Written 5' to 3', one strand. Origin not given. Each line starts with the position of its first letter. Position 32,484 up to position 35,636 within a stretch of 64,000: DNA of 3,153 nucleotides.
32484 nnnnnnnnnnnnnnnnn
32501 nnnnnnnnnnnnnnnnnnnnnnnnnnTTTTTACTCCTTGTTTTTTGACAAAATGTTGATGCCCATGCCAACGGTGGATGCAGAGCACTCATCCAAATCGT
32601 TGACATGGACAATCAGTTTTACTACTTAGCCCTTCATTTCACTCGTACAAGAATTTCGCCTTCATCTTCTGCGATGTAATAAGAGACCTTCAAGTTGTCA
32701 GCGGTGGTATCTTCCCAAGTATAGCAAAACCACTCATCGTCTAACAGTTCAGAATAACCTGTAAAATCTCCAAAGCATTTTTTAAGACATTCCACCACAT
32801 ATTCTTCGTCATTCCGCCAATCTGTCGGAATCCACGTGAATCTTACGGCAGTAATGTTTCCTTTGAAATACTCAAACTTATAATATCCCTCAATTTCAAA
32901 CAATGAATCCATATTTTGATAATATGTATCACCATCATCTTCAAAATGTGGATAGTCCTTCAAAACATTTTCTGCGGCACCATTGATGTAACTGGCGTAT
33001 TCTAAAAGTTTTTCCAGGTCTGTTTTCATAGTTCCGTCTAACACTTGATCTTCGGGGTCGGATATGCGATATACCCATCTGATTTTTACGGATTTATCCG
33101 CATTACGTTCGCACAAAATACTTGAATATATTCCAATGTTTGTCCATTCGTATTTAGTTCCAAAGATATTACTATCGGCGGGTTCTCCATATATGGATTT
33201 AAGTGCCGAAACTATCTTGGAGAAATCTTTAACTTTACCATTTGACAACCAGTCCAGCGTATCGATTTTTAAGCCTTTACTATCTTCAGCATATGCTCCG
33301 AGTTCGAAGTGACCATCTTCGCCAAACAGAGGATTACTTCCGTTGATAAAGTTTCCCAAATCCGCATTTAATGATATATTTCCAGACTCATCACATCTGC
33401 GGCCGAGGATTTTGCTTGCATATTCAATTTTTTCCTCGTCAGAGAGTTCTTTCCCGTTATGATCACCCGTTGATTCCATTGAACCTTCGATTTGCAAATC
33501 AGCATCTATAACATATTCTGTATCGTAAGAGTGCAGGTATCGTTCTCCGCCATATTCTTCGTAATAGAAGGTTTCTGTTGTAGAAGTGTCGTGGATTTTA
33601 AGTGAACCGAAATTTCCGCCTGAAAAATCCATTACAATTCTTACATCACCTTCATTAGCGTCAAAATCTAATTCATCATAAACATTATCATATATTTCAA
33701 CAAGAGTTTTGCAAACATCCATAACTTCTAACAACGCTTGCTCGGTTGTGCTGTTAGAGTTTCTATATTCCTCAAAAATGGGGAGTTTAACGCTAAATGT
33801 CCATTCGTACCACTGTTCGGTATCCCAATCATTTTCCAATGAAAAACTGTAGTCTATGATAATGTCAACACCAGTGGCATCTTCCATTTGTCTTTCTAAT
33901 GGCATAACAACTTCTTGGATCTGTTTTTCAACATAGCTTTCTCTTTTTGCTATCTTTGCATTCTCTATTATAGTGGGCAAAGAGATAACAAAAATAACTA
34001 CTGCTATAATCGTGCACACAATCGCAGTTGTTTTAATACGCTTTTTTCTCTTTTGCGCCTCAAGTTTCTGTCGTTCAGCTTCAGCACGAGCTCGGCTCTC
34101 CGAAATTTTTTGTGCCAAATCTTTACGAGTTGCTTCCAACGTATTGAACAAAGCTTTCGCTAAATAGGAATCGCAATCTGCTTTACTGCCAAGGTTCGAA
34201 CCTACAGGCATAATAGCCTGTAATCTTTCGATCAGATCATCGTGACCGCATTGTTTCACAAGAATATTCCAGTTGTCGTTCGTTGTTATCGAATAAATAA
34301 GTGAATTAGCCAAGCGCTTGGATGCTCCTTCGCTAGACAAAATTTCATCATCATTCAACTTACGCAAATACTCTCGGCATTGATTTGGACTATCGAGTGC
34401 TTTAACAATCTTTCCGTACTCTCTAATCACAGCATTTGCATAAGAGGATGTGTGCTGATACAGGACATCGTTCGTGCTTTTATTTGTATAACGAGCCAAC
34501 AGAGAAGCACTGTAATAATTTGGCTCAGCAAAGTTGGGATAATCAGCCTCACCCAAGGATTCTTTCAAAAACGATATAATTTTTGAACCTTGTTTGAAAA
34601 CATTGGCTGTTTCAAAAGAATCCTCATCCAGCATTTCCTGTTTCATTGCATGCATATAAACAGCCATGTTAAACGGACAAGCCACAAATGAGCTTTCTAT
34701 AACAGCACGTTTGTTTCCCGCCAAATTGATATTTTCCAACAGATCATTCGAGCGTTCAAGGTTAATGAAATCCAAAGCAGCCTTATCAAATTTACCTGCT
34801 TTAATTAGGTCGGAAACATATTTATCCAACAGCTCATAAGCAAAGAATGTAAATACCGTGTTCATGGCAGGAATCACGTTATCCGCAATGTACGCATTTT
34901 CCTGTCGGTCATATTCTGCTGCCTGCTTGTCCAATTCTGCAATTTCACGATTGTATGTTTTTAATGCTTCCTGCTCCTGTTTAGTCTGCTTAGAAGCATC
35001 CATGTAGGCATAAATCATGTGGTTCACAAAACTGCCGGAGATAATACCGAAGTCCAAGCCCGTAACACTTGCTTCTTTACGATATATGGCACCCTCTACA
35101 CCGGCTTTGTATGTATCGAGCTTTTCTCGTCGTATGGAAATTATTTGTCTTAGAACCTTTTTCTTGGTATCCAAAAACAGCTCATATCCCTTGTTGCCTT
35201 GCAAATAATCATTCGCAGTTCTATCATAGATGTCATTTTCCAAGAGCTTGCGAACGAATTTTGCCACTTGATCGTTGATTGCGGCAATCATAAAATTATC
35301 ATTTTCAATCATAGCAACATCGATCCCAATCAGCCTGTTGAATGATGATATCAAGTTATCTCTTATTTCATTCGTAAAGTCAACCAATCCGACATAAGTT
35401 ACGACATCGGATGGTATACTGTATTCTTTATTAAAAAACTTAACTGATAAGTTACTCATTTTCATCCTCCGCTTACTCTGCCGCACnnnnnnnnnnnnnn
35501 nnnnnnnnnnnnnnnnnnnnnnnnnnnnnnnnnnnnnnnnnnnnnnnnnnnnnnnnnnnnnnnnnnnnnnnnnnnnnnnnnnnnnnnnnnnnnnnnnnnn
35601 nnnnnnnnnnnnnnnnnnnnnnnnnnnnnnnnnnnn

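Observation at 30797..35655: Island-borne operon: Xis-like HTH, 941-aa bitopic membrane protein, HEPN-motif protein and 262-aa orphan, a candidate undescribed defence / abortive-infection system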

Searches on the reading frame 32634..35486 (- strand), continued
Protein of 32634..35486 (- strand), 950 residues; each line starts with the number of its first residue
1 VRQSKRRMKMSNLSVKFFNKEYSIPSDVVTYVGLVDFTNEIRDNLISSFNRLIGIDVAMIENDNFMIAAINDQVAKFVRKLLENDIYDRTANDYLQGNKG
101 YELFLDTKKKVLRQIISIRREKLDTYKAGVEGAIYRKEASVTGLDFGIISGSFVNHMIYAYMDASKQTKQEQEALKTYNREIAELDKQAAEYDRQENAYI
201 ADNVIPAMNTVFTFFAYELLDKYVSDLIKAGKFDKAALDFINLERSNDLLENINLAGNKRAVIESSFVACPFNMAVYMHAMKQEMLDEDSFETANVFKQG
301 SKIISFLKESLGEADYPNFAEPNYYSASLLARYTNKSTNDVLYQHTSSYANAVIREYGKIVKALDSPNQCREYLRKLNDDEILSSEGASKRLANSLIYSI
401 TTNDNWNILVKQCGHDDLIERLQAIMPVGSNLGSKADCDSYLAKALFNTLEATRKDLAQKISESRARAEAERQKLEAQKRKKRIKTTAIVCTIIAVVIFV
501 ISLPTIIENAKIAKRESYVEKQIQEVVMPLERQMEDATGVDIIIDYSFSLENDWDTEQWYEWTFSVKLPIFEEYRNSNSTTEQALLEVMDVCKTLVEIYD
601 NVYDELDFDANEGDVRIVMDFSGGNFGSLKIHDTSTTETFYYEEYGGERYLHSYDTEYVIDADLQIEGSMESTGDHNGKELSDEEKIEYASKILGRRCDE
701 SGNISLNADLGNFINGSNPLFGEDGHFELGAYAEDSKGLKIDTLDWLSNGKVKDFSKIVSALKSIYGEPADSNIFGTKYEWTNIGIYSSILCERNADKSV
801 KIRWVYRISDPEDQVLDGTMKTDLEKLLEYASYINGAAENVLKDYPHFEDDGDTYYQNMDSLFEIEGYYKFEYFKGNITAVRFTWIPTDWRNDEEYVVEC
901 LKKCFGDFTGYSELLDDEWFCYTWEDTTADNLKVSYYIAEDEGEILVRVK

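Call 43: predict_structure(alignment_id=A1)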
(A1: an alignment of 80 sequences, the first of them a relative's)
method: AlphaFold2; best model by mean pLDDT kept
length: 941 residues; sequences in the alignment: 80
mean_pLDDT: 70.9   pTM: 0.46
mean pLDDT of the five models: 70.9, 70.7, 69.7, 69.4, 69.2
residues with pLDDT >= 90: 408; 70-90: 178; 50-70: 43; < 50: 312
segments of 3 or more residues with pLDDT < 50: 136-152, 472-497, 657-672, 681-900, 902-912, 923-926, 928-941
pLDDT, mean of each block of 10 residues (from residue 1): 91 95 93 96 86 92 96 94 93 93 89 86 80 53 45 59 82 87 87 88 94 95 94 93 91 96 96 93 95 94 93 94 94 96 97 92 90 88 95 95 94 91 88 95 94 88 73 43 43 46 80 91 93 93 86 94 83 85 95 90 88 83 90 85 91 54 34 50 40 33 32 33 30 34 38 35 26 27 41 32 26 28 27 24 24 27 32 34 40 46 40 51 49 39 48
secondary structure, 60 per line:
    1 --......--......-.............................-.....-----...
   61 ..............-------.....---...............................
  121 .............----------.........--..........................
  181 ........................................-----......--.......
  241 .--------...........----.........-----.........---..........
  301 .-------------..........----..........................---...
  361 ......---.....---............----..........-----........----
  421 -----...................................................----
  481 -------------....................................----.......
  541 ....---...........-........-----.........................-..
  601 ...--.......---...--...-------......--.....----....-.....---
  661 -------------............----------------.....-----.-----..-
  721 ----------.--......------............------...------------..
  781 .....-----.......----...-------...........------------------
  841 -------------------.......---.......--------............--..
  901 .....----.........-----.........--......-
elements in order (helices of 4 or more, strands of 3 or more residues): E3-8 E11-16 H18-46 H48-52 H58-74 H82-86 H90-133 H144-152 H155-220 H226-231 H234-241 H250-260 H265-273 H279-287 H291-301 H315-324 H329-354 H358-366 H370-374 H378-389 H394-403 H409-416 H426-476 H494-529 E534-544 E548-558 H560-567 H573-597 E599-603 E606-612 E621-623 E631-636 E639-643 E648-651 H653-657 H674-685 H702-706 H734-739 H746-757 E779-785 E791-797 H812-822 E860-866 E870-876 H885-896 E899-905 E910-918 E924-932 E935-940

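Call 69: search_protein_families(library=pfam, alignment_id=A5, max_evalue=0.001)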
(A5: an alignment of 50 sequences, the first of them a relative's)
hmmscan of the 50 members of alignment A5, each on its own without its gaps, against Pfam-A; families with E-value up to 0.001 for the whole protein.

A. member 1, P0001 (941 aa): 0 families

B. families by the number of members that match (of 50 scanned): 22 families
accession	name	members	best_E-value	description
PF19789.6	DUF6273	11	1.1e-29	Domain of unknown function (DUF6273)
PF07719.23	TPR_2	10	2e-09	Tetratricopeptide repeat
PF12895.13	ANAPC3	5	5.7e-10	Anaphase-promoting complex, cyclosome, subunit 3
PF00515.34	TPR_1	5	0.00014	Tetratricopeptide repeat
PF13540.12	RCC1_2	4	9.5e-51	Regulator of chromosome condensation (RCC1) repeat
PF25390.1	WD40_RLD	4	1.3e-32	RCC1-like domain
PF05593.20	RHS_repeat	4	3.4e-14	RHS Repeat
PF13428.12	TPR_14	4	2e-05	Tetratricopeptide repeat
PF14559.12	TPR_19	3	5.8e-07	Tetratricopeptide repeat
PF13306.12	LRR_5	2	1e-80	BspA type Leucine rich repeat region (6 copies)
PF13855.12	LRR_8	2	1.2e-11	Leucine rich repeat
PF13432.12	TPR_16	2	0.00015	Tetratricopeptide repeat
PF13174.12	TPR_6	2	0.00015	Tetratricopeptide repeat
PF13424.12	TPR_12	1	0.00011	Tetratricopeptide repeat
PF00715.22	IL2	1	0.00019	Interleukin 2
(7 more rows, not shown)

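Call 74: search_protein_families(library=pfam, proteins=[L016:4611-5318:+, L013:7099-7953:+], max_evalue=0.01)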
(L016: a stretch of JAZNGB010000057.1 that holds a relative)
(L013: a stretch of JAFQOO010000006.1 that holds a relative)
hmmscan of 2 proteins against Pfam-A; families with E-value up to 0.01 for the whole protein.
L016:4611-5318:+ (235 aa): 0 families

L013:7099-7953:+ (284 aa): 0 families

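Call 75: search_protein_families(library=padloc, proteins=[L016:4611-5318:+, L013:7099-7953:+], max_evalue=0.01)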
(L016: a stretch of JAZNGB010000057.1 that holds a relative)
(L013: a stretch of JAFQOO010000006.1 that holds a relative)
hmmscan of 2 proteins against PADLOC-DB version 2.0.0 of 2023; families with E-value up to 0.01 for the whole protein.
L016:4611-5318:+ (235 aa): 0 families

L013:7099-7953:+ (284 aa): 0 families

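Call 83: list_cluster_members(proteins=[P0001, P0121, P0241])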
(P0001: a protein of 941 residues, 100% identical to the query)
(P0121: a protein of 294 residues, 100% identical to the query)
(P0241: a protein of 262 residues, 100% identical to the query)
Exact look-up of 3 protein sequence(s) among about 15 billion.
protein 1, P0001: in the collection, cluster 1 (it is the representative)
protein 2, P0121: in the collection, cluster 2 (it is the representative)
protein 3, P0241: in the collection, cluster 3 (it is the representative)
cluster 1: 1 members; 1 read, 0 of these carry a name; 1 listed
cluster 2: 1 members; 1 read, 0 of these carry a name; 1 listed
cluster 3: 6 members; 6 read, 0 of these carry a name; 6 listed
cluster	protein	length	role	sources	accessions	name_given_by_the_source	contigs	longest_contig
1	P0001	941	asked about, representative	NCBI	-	-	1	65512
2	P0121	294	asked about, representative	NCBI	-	-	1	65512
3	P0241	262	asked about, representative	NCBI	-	-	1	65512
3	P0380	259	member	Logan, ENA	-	-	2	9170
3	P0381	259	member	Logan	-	-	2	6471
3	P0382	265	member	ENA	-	-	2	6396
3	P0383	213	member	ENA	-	-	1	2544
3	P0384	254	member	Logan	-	-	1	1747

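Call 93: search_protein_families(library=pfam, proteins=[L023:717-1445:+, L019:11971-12798:+, L020:12123-12914:+], max_evalue=0.05)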
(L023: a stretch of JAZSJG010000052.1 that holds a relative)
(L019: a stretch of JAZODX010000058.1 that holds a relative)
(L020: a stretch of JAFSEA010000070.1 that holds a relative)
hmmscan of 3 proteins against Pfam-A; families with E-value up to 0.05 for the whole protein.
L023:717-1445:+ (242 aa): 4 families
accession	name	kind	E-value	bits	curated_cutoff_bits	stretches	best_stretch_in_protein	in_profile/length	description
PF20563.3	DUF6773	-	0.0064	16.8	27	1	153-234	72-155/163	Family of unknown function (DUF6773)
PF11700.14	ATG22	-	0.0085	15.3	24.1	1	122-229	172-259/482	Vacuole effluxer Atg22 like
PF25676.1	T4_Spackle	-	0.021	15.8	27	1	120-180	21-80/96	Bacteriophage T4 Spackle protein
PF07500.19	TFIIS_M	-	0.05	14.5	29.2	0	94-148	26-82/114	Transcription factor S-II (TFIIS), central domain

L019:11971-12798:+ (275 aa): 3 families
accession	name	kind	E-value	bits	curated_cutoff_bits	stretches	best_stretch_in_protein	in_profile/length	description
PF05805.17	L6_membrane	-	0.014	15.4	30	1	207-267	130-186/191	L6 membrane protein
PF16165.10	Ferlin_C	-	0.045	14.1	29.4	0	212-253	96-137/154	Ferlin C-terminus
PF01594.21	AI-2E_transport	-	0.045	13.4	34.3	0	16-72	51-107/327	AI-2E family transporter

L020:12123-12914:+ (263 aa): 2 families
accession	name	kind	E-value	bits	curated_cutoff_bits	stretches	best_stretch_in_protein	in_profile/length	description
PF11186.13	DUF2972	-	0.018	15.4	22.2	1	130-233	43-147/199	Protein of unknown function (DUF2972)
PF09660.15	DUF2397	-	0.021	14.1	28.5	0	15-80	370-432/483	Protein of unknown function (DUF2397)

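Call 101: search_protein_families(library=pfam, proteins=[L023:1780-3333:+], max_evalue=0.001)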
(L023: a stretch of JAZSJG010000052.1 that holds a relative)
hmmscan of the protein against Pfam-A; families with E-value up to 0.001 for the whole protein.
L023:1780-3333:+ (517 aa): 2 families
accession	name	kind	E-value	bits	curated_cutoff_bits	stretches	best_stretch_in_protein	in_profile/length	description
PF08238.18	Sel1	-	4.9e-28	97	30.7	3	363-395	3-35/36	Sel1 repeat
PF13431.12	TPR_17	-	0.00082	19.9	24.4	0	426-449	1-24/34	Tetratricopeptide repeat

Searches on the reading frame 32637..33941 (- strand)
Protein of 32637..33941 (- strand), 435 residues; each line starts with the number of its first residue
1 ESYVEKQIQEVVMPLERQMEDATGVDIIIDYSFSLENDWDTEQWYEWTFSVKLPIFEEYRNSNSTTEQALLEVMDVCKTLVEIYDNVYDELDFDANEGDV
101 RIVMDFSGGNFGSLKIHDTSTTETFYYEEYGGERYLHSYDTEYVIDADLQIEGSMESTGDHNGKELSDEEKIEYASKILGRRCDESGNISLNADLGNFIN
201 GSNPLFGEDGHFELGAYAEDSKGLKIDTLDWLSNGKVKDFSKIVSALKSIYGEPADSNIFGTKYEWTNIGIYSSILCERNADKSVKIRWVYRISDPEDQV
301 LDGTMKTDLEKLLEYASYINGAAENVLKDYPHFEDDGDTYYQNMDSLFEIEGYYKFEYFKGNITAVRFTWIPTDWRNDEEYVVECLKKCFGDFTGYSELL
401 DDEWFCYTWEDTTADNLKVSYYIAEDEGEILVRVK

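Call 92: search_solved_structures(query=window:32637-33941:-, max_evalue=10)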
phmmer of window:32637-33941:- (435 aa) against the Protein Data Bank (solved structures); distinct sequences matched with E-value up to 10: 0.

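Call 93: search_protein_families(library=pfam, proteins=[window:32637-33941:-], max_evalue=0.05)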
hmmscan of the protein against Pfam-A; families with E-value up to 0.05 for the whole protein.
window:32637-33941:- (435 aa): 0 families
